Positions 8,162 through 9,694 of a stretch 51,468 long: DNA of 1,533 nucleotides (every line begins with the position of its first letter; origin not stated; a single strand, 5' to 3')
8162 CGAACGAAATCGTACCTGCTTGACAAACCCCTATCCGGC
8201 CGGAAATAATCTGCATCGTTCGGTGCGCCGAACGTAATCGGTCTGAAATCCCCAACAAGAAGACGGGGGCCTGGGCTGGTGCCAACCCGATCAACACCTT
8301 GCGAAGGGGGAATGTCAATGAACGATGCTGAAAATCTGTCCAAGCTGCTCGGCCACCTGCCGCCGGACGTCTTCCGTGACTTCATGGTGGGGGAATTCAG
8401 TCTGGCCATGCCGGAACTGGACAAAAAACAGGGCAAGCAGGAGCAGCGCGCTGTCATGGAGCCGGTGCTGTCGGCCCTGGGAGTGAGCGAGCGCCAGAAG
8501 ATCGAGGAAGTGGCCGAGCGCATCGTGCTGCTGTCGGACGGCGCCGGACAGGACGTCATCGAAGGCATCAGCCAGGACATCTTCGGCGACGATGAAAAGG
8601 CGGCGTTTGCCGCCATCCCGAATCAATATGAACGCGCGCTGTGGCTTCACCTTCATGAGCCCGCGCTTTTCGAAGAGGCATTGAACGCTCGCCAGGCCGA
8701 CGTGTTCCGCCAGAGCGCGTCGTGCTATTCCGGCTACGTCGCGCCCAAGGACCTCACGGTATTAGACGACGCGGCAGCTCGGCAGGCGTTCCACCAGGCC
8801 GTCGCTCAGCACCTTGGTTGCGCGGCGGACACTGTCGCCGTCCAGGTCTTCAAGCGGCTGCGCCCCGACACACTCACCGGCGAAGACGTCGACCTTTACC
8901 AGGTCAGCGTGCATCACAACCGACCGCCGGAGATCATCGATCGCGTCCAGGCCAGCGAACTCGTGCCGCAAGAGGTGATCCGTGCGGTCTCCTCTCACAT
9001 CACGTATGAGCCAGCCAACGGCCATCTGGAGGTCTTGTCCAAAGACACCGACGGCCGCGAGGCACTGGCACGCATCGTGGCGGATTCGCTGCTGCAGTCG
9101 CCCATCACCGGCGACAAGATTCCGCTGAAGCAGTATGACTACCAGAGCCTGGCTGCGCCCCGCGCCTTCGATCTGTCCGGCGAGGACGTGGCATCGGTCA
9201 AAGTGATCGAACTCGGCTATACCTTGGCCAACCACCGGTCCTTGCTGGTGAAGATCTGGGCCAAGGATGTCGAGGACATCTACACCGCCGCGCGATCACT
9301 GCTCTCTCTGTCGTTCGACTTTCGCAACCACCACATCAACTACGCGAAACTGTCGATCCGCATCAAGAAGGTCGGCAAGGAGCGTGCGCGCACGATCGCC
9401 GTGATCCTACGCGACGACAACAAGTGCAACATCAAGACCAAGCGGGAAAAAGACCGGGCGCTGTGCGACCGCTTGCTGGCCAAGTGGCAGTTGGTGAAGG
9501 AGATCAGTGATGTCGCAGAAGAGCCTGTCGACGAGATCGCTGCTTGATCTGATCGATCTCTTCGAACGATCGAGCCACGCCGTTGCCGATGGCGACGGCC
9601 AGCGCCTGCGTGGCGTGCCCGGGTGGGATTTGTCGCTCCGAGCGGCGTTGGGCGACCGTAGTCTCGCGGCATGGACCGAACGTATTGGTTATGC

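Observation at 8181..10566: Autonomous two-gene cassette of unrecognisable proteins between the prophage repressor and the early operon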

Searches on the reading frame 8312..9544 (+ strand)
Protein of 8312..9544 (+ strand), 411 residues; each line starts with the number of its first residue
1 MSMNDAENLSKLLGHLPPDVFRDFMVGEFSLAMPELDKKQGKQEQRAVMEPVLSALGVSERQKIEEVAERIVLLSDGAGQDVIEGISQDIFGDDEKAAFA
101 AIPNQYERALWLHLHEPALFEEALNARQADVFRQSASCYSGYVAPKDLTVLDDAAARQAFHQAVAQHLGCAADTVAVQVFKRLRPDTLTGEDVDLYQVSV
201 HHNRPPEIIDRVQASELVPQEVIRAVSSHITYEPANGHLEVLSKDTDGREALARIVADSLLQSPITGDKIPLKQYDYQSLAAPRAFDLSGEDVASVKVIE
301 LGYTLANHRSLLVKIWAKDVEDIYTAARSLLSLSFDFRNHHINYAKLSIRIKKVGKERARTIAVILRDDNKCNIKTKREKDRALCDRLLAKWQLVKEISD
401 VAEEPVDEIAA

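Call 7: search_protein_families(library=pfam, proteins=[window:8312-9544:+], max_evalue=1)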
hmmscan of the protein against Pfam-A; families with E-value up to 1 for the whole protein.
window:8312-9544:+ (411 aa): 0 families

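Call 8: search_protein_families(library=padloc, proteins=[window:8312-9544:+], max_evalue=1)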
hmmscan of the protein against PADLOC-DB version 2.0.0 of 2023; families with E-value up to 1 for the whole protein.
window:8312-9544:+ (411 aa): 0 families

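Call 9: search_protein_families(library=phrogs, proteins=[window:8312-9544:+], max_evalue=1)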
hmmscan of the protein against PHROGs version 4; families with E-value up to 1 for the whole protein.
window:8312-9544:+ (411 aa): 1 family
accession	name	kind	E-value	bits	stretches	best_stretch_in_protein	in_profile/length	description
phrog_37634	-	unknown function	2.7e-34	119.7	1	46-399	40-409/416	-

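Call 10: search_protein_families(library=ncbifam, proteins=[window:8312-9544:+], max_evalue=1)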
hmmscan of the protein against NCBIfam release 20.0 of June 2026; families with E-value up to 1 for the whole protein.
window:8312-9544:+ (411 aa): 2 families
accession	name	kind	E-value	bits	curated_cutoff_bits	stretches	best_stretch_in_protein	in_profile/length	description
NF008064.0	PRK10799.1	equivalog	0.0046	16.8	414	1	149-233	47-131/247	type 2 GTP cyclohydrolase I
TIGR00597.1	rad10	subfamily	0.077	12.9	72.9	1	324-372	34-80/112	nucleotide excision repair endonuclease ERCC1/Rad10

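Call 12: find_homologous_proteins(query=window:8312-9544:+)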
Query window:8312-9544:+ (411 aa): 240 proteins with E <= 0.001 among 8000 candidates; the best 120 are listed.
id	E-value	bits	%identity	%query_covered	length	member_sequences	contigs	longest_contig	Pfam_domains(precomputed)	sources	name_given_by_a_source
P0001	1.6e-245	832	91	100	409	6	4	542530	-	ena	-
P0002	3.0e-245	831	91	100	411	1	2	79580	-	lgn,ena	-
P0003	2.9e-244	828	92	100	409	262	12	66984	-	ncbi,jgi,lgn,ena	ncbi:MAG: hypothetical protein ACK50G_02760 [bacterium]|jgi:hypothetical protein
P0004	1.2e-243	826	92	100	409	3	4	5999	-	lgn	-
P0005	5.0e-243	824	90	100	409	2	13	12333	-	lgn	-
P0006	3.7e-241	818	90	100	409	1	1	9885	-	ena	-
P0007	4.9e-239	811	91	100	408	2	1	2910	-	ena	-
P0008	8.7e-238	807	90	100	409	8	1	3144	-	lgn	-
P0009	4.2e-236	801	89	100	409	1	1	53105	-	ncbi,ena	-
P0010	7.1e-236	801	89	100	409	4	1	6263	-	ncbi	-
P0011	1.8e-235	799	89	100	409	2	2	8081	-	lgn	-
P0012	1.9e-235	799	89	100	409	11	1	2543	-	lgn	-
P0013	4.9e-235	798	89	100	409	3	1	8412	-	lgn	-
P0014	1.4e-234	796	89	100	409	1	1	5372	-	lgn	-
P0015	3.7e-234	795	89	100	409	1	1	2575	-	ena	-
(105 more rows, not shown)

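Call 13: search_dna_similar(query=window:8312-9544:+, collection=phages, mode=protein, max_rows=20)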
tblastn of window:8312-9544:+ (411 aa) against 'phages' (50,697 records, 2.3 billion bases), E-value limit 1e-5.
No match.

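Call 14: search_dna_similar(query=window:8312-9544:+, collection=plasmids, mode=protein, max_rows=20)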
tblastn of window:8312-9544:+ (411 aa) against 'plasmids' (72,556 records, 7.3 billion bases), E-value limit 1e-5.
Records with a match: 1; places in all: 1; records where one place covers at least 80% of the query: 1.
Best place of each record, by identity: <60% 1.
By first word of the organism name: Candidatus 1.
By predicted mobility (MOB-suite, as given by PLSDB): mobilizable 1.
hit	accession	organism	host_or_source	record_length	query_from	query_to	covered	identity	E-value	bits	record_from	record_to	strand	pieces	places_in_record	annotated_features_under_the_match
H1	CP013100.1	Candidatus Tenderia electrophaga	mixed culture,Biocathode MCL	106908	68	398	81%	27.4%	9e-29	126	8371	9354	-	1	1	hypothetical protein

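Call 15: get_annotated_region(hit=H1, flank=7000)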
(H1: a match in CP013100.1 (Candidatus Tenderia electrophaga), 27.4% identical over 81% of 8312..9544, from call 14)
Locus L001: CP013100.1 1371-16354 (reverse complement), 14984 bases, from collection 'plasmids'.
description: Candidatus Tenderia electrophaga plasmid, complete sequence
organism: Candidatus Tenderia electrophaga (NCBI taxid 1748243)
taxonomy: Bacteria; Pseudomonadota; Gammaproteobacteria; Chromatiales; Chromatiaceae; Candidatus Tenderia; Candidatus Tenderia electrophaga
host: -; source: mixed culture,Biocathode MCL; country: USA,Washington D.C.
typing (MOB-suite, as given by PLSDB): mobilizable; relaxase MOBP
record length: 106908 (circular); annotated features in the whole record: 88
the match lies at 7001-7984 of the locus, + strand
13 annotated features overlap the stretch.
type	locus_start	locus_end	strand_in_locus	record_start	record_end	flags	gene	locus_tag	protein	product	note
CDS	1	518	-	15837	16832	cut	-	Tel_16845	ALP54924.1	hypothetical protein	-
CDS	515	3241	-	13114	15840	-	-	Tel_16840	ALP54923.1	hypothetical protein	-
CDS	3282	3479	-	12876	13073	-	-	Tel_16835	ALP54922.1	hypothetical protein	-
CDS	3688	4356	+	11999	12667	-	-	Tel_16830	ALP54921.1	hypothetical protein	-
CDS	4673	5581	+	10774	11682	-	-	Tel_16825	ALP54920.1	hypothetical protein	-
CDS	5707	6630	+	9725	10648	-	-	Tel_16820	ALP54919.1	hypothetical protein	-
CDS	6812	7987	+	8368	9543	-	-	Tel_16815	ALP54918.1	hypothetical protein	-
CDS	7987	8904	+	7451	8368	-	-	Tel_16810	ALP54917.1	hypothetical protein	-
CDS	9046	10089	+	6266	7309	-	-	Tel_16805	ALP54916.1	hypothetical protein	-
CDS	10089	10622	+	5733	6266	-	-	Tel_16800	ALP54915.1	hypothetical protein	-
CDS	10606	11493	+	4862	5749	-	-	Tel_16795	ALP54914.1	hypothetical protein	-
CDS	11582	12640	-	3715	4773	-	-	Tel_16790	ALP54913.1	hypothetical protein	-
CDS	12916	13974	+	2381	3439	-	-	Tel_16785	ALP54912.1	hypothetical protein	-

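Call 16: find_related_loci(query=window:8312-9544:+, collection=genome_contigs, flank=10000)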
Query window:8312-9544:+ (411 aa) in genome_contigs; peptide patterns used: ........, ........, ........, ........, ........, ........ (x = any residue, [..] = any of these).
151 stretches matched a pattern; 70 encode a relative of the query (tblastn E <= 1e-3); 65 distinct loci.
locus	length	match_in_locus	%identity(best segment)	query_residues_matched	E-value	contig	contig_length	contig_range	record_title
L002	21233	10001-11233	96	1-411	0e+0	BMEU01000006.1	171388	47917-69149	Comamonas phosphati CGMCC 1.12294 DNA, sequence06, whole genome shotgun sequence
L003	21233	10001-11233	92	1-411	0e+0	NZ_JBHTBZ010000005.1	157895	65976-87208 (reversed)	Hydrogenophaga defluvii strain CCUG 53903 GCM70025276_10, whole genome shotgun sequence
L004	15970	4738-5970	92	1-411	0e+0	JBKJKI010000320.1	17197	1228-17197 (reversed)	MAG: Polaromonas sp. isolate ant_bin.235 k117_718168, whole genome shotgun sequence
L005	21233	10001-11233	93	1-411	0e+0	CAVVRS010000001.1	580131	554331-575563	MAG: uncultured beta proteobacterium isolate MFD02832.bin.1.23 genome assembly, contig: contig_4281, whole genome shotgu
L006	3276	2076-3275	93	1-400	0e+0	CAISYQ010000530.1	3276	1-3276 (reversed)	MAG: uncultured Methylibium sp. isolate Loclat_bin-13283 genome assembly, contig: bin-13283:530/544, whole genome shotgu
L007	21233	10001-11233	92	1-411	0e+0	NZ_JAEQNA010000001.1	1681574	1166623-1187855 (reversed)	Ramlibacter aurantiacus strain AW1 contig1, whole genome shotgun sequence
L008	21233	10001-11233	86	1-411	0e+0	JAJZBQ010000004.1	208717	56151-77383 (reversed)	MAG: Proteobacteria bacterium isolate JA1.bin11 NODE_34_length_208717_cov_483.763009, whole genome shotgun sequence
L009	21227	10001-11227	84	3-411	0e+0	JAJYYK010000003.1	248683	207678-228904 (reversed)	MAG: Proteobacteria bacterium isolate FK4.bin111 NODE_29_length_248683_cov_4.657305, whole genome shotgun sequence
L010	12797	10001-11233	82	1-411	0e+0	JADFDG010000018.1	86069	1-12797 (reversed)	MAG: Gammaproteobacteria bacterium isolate QR_Bin.12 NODE_18_length_86069_cov_151.727, whole genome shotgun sequence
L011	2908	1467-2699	81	1-411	0e+0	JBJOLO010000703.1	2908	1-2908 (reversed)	MAG: Planctomycetota bacterium isolate tombigeeriver_2019_sw_WHONDRS-S19S_0020_B_bin.3 scaffold_1380626, whole genome sh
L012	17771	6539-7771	81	1-411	0e+0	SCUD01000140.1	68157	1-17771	MAG: Gammaproteobacteria bacterium isolate FW602_bin.2 FW602_bin.2-94122, whole genome shotgun sequence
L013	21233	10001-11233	81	1-411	0e+0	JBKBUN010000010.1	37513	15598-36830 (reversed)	MAG: Burkholderiaceae bacterium isolate 21I_061.bin.4 NODE_10_length_37513_cov_7.364756, whole genome shotgun sequence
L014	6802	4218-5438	80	2-408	0e+0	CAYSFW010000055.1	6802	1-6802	MAG TPA_asm: uncultured Thiotrichales bacterium isolate binchicken_co23_231 genome assembly, contig: k141_474809, whole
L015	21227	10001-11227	81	3-411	0e+0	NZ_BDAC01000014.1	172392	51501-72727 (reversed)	Pseudomonas indica NBRC 103045, whole genome shotgun sequence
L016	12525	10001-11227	80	3-411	0e+0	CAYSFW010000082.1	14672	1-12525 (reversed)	MAG TPA_asm: uncultured Thiotrichales bacterium isolate binchicken_co23_231 genome assembly, contig: k141_1672563, whole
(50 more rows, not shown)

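Call 25: search_solved_structures(query=A1, max_evalue=10)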
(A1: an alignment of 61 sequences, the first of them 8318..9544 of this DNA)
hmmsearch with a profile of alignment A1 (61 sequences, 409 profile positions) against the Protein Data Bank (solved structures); distinct sequences matched with E-value up to 10: 2.
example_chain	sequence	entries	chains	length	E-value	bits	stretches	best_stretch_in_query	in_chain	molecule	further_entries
9i38_A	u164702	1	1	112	0.23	13.5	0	368-397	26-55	m4D2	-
1utg_A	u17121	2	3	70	1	11.4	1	26-70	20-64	UTEROGLOBIN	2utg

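Call 36: predict_structure(alignment_id=A1)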
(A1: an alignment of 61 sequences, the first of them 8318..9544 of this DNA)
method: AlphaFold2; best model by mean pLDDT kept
length: 409 residues; sequences in the alignment: 61
mean_pLDDT: 71.7   pTM: 0.43
mean pLDDT of the five models: 71.7, 71.1, 66.2, 62.2, 56.7
residues with pLDDT >= 90: 104; 70-90: 153; 50-70: 65; < 50: 87
segments of 3 or more residues with pLDDT < 50: 1-3, 129-146, 180-191, 200-235, 240-245, 398-409
pLDDT, mean of each block of 10 residues (from residue 1): 65 94 93 91 92 81 85 81 82 90 94 88 61 34 52 79 73 60 44 55 36 32 35 48 53 71 56 76 87 93 87 90 94 91 92 80 76 74 82 58 32
secondary structure, 60 per line:
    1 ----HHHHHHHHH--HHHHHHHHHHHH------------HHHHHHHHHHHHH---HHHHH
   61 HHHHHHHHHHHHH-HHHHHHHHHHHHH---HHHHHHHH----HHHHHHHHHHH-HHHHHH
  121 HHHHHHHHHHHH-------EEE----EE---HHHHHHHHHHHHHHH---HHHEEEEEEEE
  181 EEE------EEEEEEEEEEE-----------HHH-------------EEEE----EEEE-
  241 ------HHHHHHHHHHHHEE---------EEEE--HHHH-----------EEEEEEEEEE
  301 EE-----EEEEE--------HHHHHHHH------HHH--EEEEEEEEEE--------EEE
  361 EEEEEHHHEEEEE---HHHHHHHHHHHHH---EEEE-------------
elements in order: H5-13 H16-27 H40-52 H56-73 H75-87 H91-98 H103-113 H115-132 E140-142 H152-166 E173-183 E190-200 E228-231 E236-239 H247-258 E270-273 H276-279 E291-302 E308-312 H321-328 E340-349 E358-365 E369-373 H377-389 E393-396

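Call 40: fold_search(model_id=the predicted structure, library=pdb)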
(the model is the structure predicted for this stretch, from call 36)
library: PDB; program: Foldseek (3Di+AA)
matches with E <= 10: 455; with E <= 0.001: 0
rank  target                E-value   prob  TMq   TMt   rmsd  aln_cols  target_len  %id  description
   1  4ywl_A                6.8e-02  0.13  0.09  0.13  15.4       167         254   13  Pyrococcus furiosus MCM N-terminal domain F179A point mutant pentameric ring (released 2015-09-23)
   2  8p16_6                7.2e-02  0.10  0.11  0.12  18.1       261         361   14  E167K RF2 on E. coli 70S release complex with UGG (Structure I) (released 2024-05-22)
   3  8fzd_w                7.6e-02  0.06  0.09  0.10  24.7       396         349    8  Cryo-EM structure of an E. coli non-rotated ribosome termination complex bound with apoRF3, RF1, P- and E-site tRNAPhe (released 2024-07-17)
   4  6tao_A                9.5e-02  0.08  0.08  0.09  20.1       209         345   10  The cytotoxin MakE from Vibrio cholerae (released 2020-11-18)
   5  6tao_B                1.7e-01  0.07  0.08  0.09  20.0       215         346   11  The cytotoxin MakE from Vibrio cholerae (released 2020-11-18)
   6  1ltl_E                2.2e-01  0.12  0.07  0.11  12.5       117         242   13  THE DODECAMER STRUCTURE OF MCM FROM ARCHAEAL M. THERMOAUTOTROPHICUM (released 2003-05-27)
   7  1ltl_A                2.6e-01  0.10  0.07  0.10  12.8       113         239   13  THE DODECAMER STRUCTURE OF MCM FROM ARCHAEAL M. THERMOAUTOTROPHICUM (released 2003-05-27)
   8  9mr6_C                3.2e-01  0.11  0.12  0.11  23.1       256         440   10  X-ray crystal structure of SAMHD1 from Rhizophagus irregularis (released 2025-04-30)
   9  9mr6_A                5.0e-01  0.07  0.10  0.10  23.2       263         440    7  X-ray crystal structure of SAMHD1 from Rhizophagus irregularis (released 2025-04-30)
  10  8d94_B                6.3e-01  0.06  0.10  0.10  21.8       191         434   10  SAMHD1-DNA complex (released 2023-07-05)
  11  7zjv_A                6.3e-01  0.02  0.08  0.10  21.7       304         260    8  Structure of human USPL1 in covalent complex with DeltaN-SUMO2/3-PA probe (released 2023-09-27)
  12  4zwg_C                7.9e-01  0.09  0.13  0.11  20.3       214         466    9  Crystal structure of the GTP-dATP-bound catalytic core of SAMHD1 phosphomimetic T592E mutant (released 2015-09-02)
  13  9n6c_A                8.3e-01  0.11  0.09  0.09  12.1       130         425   13  Structure of the Retron IA Complex without the HNH Nuclease (released 2025-04-23)
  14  9n69_A                8.3e-01  0.10  0.09  0.08  12.1       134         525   13  Structure of the retron IA complex with HNH nuclease in the "down" orientation (released 2025-04-23)
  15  9kjx_D                8.3e-01  0.06  0.10  0.09  13.4       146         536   12  Cryo-EM structure of the Retron-Eco7 complex (state 1) (released 2025-11-12)
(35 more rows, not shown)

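Call 55: search_solved_structures(query=A3, max_evalue=10)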
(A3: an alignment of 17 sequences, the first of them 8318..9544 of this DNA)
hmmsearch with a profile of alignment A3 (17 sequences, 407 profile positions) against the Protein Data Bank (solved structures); distinct sequences matched with E-value up to 10: 2.
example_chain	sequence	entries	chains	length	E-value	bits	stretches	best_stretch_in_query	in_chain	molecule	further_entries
24rc_B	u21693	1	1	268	2.2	10.1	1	342-382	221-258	Sodium/potassium-transporting ATPase subunit beta-3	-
9kcg_B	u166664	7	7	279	2.3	10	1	342-382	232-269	Sodium/potassium-transporting ATPase subunit beta-3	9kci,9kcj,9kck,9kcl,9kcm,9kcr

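Call 56: search_protein_families(library=pfam, alignment_id=A3, max_evalue=1)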
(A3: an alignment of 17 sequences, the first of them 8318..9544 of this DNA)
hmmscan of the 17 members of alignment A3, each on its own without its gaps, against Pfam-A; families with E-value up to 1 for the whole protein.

A. member 1, window:8318-9544:+ (409 aa): 0 families

B. families by the number of members that match (of 17 scanned): 6 families
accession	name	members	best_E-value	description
PF25746.1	Phage_Repressor_c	1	0.05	Streptomyces phage repressor protein c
PF17946.7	RecC_C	1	0.11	RecC C-terminal domain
PF01145.31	Band_7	1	0.14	SPFH domain / Band 7 family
PF23721.1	DUF7162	1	0.14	Family of unknown function (DUF7162)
PF20976.2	Pop8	1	0.21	Ribonucleases P/MRP protein subunit Pop8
PF25715.1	Mycobacteriophage_Gp67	1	0.23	Mycobacteriophage L5 Gene 67 protein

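Call 73: find_homologous_proteins(query=A3, max_evalue=0.001)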
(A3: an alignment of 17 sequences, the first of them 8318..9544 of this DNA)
Query A3 (17 sequences) (409 aa, profile of the alignment): 283 proteins with E <= 0.001 among 8000 candidates; the best 120 are listed.
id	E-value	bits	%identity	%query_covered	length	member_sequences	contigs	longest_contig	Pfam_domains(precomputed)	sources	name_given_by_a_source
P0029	5.1e-157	541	84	100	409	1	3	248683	-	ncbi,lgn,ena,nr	ncbi:MAG: hypothetical protein M0Z83_01125 [Betaproteobacteria bacterium]|nr:hypothetical protein [B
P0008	1.7e-156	539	90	100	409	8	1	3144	-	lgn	-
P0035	2.8e-156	538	83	100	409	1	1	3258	-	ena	-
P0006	4.2e-156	538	90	100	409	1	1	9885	-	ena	-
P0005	1.0e-155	537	90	100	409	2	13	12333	-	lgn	-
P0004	2.9e-155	535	92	100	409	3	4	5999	-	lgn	-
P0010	3.4e-155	535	89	100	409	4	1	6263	-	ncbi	-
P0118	3.8e-155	535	70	100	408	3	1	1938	-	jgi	jgi:hypothetical protein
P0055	6.4e-155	534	77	100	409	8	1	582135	-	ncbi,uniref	ncbi:hypothetical protein [Paraburkholderia sp. BR14374]|uniref:hypothetical protein n=1 Tax=Parabur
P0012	1.4e-154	533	89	100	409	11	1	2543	-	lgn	-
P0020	7.5e-154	530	88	100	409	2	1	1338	-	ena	-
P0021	1.4e-153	530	88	100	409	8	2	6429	-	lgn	-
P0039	1.7e-153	529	81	100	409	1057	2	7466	-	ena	-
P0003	1.9e-153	529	92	100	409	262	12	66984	-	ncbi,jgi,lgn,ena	ncbi:MAG: hypothetical protein ACK50G_02760 [bacterium]|jgi:hypothetical protein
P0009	2.5e-153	529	89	100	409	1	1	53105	-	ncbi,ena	-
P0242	5.1e-147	508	-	-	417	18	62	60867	-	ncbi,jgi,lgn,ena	-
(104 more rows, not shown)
